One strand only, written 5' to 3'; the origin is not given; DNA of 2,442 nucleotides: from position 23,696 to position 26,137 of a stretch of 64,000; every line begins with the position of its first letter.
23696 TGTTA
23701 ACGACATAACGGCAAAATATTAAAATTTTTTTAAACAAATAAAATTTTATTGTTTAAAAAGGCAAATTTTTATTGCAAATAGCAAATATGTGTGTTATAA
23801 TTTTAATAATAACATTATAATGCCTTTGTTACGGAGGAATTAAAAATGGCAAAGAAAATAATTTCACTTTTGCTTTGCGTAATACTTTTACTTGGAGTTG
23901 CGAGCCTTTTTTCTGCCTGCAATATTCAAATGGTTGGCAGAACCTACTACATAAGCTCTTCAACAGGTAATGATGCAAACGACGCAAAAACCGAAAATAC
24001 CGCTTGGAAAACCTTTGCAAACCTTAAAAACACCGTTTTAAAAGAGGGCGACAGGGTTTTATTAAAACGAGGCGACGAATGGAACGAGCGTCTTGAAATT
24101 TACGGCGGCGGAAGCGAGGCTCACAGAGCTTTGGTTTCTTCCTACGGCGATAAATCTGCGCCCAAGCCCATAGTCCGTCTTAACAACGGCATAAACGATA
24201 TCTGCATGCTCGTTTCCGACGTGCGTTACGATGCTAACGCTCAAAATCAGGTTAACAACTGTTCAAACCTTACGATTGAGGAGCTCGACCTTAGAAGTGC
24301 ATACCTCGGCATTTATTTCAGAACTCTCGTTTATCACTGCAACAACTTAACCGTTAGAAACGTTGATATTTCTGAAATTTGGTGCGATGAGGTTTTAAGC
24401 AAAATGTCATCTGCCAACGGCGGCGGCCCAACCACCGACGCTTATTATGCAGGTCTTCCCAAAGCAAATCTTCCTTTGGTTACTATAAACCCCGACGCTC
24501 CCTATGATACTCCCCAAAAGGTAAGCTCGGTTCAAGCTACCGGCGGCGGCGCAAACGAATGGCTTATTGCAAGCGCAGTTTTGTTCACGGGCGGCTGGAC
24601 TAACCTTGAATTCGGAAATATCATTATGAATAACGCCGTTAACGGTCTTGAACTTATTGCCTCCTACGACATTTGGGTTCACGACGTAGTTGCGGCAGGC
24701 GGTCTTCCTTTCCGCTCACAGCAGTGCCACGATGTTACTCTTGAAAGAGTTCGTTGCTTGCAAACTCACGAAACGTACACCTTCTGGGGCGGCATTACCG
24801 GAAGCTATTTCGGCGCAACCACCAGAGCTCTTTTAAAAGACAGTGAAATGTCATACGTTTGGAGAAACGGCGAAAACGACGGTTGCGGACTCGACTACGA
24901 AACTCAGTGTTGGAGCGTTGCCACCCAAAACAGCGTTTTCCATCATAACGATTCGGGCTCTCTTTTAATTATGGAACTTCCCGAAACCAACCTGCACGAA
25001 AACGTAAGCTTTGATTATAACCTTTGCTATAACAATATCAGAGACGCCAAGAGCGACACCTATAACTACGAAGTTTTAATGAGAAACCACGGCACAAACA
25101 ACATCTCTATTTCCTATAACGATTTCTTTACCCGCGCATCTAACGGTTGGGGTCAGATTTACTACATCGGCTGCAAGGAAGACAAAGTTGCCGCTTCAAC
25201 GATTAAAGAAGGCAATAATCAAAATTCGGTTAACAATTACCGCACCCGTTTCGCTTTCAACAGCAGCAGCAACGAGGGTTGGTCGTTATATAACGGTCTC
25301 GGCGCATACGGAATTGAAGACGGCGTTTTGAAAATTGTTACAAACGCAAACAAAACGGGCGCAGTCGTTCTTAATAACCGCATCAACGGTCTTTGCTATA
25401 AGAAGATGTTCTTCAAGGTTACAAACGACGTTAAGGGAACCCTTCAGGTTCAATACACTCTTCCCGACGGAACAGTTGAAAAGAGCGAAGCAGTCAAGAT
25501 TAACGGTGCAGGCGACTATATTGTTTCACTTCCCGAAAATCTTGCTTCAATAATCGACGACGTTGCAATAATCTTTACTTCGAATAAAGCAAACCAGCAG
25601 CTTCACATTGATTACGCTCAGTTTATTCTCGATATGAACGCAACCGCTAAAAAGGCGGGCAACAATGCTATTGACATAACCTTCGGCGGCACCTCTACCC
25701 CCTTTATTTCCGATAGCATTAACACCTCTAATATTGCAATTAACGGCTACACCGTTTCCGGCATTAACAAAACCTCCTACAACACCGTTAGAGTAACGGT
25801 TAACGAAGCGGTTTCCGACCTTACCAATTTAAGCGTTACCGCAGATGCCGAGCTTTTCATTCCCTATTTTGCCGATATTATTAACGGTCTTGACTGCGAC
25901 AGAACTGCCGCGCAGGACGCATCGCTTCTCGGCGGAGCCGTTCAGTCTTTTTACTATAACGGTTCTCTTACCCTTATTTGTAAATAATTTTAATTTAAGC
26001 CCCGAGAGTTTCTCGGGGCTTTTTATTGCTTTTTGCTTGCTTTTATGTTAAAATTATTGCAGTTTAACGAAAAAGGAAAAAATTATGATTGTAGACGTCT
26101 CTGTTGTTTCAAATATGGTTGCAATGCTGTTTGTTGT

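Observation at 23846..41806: Candidate undescribed system: six diversified beta-helix-like lipoprotein paralogues around an AEC permease / glycyl-radical eliminase / activase core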

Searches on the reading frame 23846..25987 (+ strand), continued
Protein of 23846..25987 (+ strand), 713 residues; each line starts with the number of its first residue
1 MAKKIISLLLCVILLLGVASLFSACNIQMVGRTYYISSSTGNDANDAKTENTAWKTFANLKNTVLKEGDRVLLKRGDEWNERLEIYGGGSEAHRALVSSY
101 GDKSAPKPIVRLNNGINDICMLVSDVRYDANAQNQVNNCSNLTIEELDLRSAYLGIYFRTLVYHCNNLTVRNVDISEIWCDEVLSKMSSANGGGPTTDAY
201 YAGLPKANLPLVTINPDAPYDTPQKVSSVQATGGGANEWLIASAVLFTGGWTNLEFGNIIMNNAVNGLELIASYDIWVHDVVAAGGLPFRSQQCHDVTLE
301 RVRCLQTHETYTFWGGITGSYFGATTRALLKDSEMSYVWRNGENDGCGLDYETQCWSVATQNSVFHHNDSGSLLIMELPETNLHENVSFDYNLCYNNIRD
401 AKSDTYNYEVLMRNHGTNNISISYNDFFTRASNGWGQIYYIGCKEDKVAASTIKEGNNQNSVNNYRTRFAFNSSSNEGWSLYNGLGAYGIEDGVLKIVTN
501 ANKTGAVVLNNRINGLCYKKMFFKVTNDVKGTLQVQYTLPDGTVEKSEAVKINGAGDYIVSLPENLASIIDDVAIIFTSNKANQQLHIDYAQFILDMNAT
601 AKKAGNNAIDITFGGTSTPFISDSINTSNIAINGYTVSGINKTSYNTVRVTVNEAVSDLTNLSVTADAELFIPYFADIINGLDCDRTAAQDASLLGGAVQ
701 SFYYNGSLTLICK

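Call 33: fold_search(model_id=the predicted structure, library=pdb)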
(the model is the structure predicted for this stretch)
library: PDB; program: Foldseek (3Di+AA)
matches with E <= 10: 1754; with E <= 0.001: 73
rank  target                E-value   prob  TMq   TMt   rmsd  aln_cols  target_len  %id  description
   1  7v6i_A                1.4e-11  1.00  0.27  0.31  13.6       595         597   13  Crystal structure of lacto-N-biosidase BsaX from Bifidobacterium saguini, lacto-N-biose complex (released 2022-02-09)
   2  6kqs_A                4.8e-11  1.00  0.40  0.46   5.0       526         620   14  Crystal Structure of GH136 lacto-N-biosidase from Eubacterium ramulus - selenomethionine derivative (released 2020-06-10)
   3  5gqc_A                6.1e-11  1.00  0.32  0.38   9.9       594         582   12  Crystal structure of lacto-N-biosidase LnbX from Bifidobacterium longum subsp. longum, ligand-free form (released 2017-04-19)
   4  7v6m_A                8.1e-11  1.00  0.33  0.40  13.2       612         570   14  Crystal structure of lacto-N-biosidase TnX from Tynzenella nexilis, lacto-N-biose complex (released 2022-02-09)
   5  6kqt_A                1.5e-09  1.00  0.35  0.39   7.7       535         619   13  Crystal Structure of GH136 lacto-N-biosidase from Eubacterium ramulus - native protein (released 2020-06-10)
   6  8iq9_B                3.9e-09  1.00  0.22  0.27  16.8       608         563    8  Crystal structure of trimeric K2-2 TSP in complex with tetrasaccharide and octasaccharide (released 2024-02-21)
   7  6tku                  9.3e-09  1.00  0.17  0.21  28.8       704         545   10  Crystal structure of a capsule-specific depolymerase produced by Klebsiella phage (released 2020-04-22)
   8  7xyc_A                1.2e-08  1.00  0.24  0.30  16.2       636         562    9  CryoEM structure of Klebsiella phage Kp7 type II tail fiber gp52 in vitro (released 2023-06-07)
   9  6c72_A                4.4e-08  1.00  0.24  0.29  23.1       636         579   10  Crystal structure of a tailspike protein gp49 from Acinetobacter baumannii bacteriophage Fri1, a capsular polysacchari (released 2019-01-23)
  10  7vyv_A                4.9e-08  1.00  0.25  0.24  19.7       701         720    9  Cryo-EM structure of Depo32, a Klebsiella phage depolymerase targets the K2 serotype K. pneumoniae (released 2023-08-30)
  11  8iqe_D                5.1e-08  1.00  0.20  0.25  16.7       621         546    7  Crystal structure of tetrameric K2-2 TSP (released 2024-02-21)
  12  8wm1_A                8.2e-08  1.00  0.27  0.40  16.8       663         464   11  DHS dehydratase (released 2024-10-02)
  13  7w1c_A                1.8e-07  1.00  0.18  0.19  18.9       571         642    9  Crystal structure of Klebsiella pneumoniae K1 capsule-specific polysaccharide lyase in a P1 crystal form (released 2022-05-18)
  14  7vz3_B                2.6e-07  1.00  0.26  0.24  19.8       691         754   10  Cryo-EM structure of Depo32, a Klebsiella phage depolymerase targets the K2 serotype K. pneumoniae (released 2023-08-30)
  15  7w1c_D                3.6e-07  1.00  0.16  0.18  19.5       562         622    9  Crystal structure of Klebsiella pneumoniae K1 capsule-specific polysaccharide lyase in a P1 crystal form (released 2022-05-18)
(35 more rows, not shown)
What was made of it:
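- On CAZy GH136 (paralogues): Foldseek ranks 1-5 are all GH136 entries, at E 1.4e-11 to 1.5e-9 (call 33).
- Closest known: Phage tailspike and capsule depolymerases, and PL6 lyases. Same: They share the beta-helix fold and are second-tier Foldseek matches, at E 4e-9 to 1e-4 (call 33).
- Structural neighbours include phage tailspikes (call 33).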

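Call 41: search_solved_structures(query=L085:9959-11698:+, max_evalue=0.001, show_alignments=2)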
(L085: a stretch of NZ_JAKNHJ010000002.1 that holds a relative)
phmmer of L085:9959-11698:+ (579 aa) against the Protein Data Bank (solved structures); distinct sequences matched with E-value up to 0.001: 7.
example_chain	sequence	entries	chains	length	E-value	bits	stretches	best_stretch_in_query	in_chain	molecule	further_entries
7v6m_A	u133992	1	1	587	3.6e-171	574.2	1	15-576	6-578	Fibronectin type III domain-containing protein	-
5gqc_A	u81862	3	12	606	1.4e-161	542.5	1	15-576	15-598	Lacto-N-biosidase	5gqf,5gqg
24mr_A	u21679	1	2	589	4.4e-160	537.6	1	17-576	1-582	Lacto-N-biosidase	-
7v6i_A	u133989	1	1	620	2.9e-155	521.7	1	16-576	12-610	Lacto-N-biosidase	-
6kqs_A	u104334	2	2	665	1.3e-95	324.7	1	8-434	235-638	lacto-N-biosidase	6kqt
7o84_A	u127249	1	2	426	5.2e-06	28.8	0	39-87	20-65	Alginate lyase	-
7o7a_A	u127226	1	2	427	5.2e-06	28.8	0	39-87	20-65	Aliginate lyase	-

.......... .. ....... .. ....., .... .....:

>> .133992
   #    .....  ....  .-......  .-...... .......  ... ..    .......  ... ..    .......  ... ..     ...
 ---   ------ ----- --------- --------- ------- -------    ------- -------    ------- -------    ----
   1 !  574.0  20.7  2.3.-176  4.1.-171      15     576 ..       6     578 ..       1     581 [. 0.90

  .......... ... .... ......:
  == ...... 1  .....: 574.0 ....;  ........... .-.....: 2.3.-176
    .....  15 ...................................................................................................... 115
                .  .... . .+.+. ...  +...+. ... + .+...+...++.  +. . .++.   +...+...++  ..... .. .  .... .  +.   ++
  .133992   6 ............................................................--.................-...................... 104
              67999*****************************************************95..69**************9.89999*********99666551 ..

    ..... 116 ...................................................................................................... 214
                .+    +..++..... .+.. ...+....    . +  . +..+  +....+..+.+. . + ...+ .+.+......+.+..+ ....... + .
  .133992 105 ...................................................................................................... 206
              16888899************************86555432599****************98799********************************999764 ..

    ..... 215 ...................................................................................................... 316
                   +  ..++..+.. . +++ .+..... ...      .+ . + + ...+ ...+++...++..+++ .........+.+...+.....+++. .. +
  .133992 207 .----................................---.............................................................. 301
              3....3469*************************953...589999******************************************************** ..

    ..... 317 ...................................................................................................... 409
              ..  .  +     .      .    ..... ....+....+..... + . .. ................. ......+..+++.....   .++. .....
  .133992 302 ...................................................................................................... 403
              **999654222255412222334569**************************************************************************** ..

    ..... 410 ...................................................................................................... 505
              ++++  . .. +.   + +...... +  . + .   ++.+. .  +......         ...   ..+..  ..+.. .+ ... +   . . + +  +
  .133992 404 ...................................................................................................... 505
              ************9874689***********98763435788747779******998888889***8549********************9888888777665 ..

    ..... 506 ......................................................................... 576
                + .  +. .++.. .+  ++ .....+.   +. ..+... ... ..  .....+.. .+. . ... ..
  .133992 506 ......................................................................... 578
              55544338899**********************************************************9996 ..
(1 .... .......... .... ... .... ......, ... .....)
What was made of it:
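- LnbX chain positions D382 and D389 lie in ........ (call 41).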

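Call 79: find_encoding_contigs(protein=P0005, flank=5000, max_places=4)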
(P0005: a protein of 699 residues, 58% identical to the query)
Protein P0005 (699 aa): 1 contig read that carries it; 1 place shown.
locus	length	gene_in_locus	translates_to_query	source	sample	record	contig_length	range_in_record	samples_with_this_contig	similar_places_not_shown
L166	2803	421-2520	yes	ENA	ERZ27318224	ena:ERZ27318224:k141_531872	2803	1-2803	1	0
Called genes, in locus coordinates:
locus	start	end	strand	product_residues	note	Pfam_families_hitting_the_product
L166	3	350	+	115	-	?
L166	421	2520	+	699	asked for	-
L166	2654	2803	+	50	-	?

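Call 84: search_protein_representatives(alignment_id=A1)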
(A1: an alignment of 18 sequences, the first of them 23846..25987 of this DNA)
Query: 18 sequences, 737 profile positions. Proteins with E-value up to 0.001 (for the whole library): 20577; up to 1e-10: 9217; up to 1e-30: 244. The best 150 are listed.
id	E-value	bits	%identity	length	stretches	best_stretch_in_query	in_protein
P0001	1.0e-286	969.5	-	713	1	1-737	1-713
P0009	4.3e-273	924.5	-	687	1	24-732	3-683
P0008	5.0e-267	904.4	-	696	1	27-737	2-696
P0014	3.8e-239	812.3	-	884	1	2-736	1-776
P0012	1.4e-237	807.1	-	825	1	8-718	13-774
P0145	8.8e-203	692.0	-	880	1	6-734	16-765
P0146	5.9e-202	689.3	-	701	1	3-734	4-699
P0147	3.2e-176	604.2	-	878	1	27-734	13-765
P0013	9.3e-176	602.7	-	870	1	8-733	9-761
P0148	6.3e-175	599.9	-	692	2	1-561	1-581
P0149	2.0e-162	558.6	-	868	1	3-731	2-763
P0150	3.8e-157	541.1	-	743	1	2-733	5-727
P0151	2.3e-154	532.0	-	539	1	14-467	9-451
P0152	2.5e-152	525.2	-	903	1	6-620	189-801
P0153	4.5e-151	521.1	-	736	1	2-732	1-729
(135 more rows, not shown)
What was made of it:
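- Closest known: GH136 lacto-N-biosidases. Different: The full-length family is small: 244 of 1.84 billion representatives at E<=1e-30, of which about 30 match near full length (call 84).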

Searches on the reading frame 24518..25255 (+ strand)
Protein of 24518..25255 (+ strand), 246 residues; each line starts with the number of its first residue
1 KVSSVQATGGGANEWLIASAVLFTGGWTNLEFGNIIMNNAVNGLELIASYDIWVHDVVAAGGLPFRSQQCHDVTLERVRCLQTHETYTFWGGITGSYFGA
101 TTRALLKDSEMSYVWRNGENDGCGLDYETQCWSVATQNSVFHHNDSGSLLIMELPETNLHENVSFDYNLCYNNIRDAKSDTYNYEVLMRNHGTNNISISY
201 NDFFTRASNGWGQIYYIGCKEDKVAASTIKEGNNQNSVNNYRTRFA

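Call 39: search_solved_structures(query=A3, max_evalue=10, show_alignments=4)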
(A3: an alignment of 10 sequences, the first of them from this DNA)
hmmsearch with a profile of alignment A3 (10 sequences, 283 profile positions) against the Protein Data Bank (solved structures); distinct sequences matched with E-value up to 10: 4.
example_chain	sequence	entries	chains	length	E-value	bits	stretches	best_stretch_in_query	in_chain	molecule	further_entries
8pvs_A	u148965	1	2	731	0.037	16.5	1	169-242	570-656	Alpha-1,3-galactosidase B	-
1le8_B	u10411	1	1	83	0.29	13.5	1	197-248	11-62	Mating-type protein alpha-2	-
1k61_A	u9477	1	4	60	0.36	13.2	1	197-245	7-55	Mating-type protein alpha-2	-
1akh_B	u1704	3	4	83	0.38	13.2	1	197-247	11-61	PROTEIN (MATING-TYPE PROTEIN ALPHA-2) | PROTEIN (MAT-ALPHA2 HOMEODOMAIN) | PROTEIN (MAT ALPHA2 HOMEODOMAIN)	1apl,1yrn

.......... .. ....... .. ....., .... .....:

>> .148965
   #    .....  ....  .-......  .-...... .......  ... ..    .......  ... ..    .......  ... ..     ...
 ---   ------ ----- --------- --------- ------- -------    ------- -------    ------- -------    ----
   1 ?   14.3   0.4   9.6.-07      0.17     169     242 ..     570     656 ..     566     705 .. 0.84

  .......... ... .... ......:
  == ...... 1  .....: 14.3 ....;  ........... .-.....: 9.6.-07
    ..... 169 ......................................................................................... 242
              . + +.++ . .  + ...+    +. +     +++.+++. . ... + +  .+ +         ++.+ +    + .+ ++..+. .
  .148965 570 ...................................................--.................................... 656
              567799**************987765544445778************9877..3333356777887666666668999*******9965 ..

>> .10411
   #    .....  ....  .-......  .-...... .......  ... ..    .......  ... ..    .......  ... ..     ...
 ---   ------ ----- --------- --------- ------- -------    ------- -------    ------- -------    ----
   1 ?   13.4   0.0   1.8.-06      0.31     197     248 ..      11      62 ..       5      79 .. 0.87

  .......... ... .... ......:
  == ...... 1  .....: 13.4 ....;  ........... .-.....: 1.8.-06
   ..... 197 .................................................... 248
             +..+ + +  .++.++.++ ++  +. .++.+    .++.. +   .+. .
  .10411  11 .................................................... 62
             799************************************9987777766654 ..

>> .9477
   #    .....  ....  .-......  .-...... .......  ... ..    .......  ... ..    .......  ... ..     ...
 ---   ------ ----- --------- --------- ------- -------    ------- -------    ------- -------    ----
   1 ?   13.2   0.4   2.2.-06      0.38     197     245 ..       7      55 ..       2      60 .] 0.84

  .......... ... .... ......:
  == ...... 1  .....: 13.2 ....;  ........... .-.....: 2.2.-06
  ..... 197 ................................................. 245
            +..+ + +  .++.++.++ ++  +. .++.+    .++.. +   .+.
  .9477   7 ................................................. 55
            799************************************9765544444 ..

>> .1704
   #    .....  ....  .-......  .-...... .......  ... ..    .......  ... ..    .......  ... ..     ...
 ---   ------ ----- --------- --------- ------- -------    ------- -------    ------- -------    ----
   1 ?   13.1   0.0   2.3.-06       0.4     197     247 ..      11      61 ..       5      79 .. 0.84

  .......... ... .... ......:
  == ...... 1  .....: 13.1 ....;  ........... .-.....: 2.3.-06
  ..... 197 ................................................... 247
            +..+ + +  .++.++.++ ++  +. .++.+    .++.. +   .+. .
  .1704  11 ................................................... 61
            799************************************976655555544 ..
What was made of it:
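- On CAZy GH136 (paralogues): The central region alone finds no GH136 entry in the PDB (call 39).
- Closest known: GH136 lacto-N-biosidases. Different: The central region is not detectable by plain HMM search (call 39).
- The central catalytic region of the paralogues alone does not retrieve GH136 by sequence from the PDB (call 39).
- Tried and rejected: The only result was GH110 8pvs at E 0.037, plus noise (call 39).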
